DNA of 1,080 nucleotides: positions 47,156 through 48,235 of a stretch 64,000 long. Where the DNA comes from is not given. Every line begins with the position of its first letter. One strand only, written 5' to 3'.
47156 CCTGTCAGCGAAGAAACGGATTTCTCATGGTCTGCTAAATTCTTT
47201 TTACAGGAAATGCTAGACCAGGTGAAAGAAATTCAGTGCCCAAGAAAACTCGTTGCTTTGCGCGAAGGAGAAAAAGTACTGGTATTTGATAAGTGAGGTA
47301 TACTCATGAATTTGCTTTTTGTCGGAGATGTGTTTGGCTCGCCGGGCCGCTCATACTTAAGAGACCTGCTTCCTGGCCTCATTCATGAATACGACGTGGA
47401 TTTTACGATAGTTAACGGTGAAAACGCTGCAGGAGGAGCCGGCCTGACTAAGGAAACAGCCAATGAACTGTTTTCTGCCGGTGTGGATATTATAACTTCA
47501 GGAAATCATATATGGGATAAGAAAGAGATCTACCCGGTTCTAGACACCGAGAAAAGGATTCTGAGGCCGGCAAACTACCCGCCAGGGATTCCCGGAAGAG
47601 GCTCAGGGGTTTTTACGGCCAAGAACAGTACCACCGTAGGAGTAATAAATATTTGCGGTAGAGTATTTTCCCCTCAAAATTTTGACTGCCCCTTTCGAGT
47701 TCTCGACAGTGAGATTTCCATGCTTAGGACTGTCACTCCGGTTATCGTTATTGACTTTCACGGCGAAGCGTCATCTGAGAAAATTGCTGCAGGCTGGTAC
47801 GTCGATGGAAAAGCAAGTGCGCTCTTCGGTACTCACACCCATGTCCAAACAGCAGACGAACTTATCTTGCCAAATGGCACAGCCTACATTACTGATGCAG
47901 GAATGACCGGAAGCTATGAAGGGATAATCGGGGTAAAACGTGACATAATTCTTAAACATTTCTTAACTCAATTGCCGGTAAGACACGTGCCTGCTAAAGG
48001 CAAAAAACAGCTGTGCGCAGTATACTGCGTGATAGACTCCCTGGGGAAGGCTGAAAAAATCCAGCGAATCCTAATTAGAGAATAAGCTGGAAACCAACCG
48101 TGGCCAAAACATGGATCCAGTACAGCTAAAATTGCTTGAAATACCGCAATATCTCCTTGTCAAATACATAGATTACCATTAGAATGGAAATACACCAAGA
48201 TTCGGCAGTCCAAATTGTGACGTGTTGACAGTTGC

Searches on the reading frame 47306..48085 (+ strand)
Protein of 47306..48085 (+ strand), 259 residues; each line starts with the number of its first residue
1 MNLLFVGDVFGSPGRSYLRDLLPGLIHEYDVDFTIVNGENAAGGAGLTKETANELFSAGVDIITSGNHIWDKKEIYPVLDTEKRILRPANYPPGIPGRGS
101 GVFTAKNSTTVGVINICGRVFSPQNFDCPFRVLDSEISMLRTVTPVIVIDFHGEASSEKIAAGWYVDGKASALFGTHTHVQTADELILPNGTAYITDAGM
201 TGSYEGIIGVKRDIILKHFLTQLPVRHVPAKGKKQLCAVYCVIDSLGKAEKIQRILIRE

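Call 6: search_protein_families(library=pfam, proteins=[window:47306-48085:+])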
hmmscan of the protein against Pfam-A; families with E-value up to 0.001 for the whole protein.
window:47306-48085:+ (259 aa): 2 families
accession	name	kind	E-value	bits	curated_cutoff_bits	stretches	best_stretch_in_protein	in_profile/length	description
PF13277.11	YmdB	-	7.4e-104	346.9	27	1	4-255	1-253/253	YmdB-like protein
PF00149.33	Metallophos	-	5.4e-09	37.2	21.5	1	1-180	1-190/191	Calcineurin-like phosphoesterase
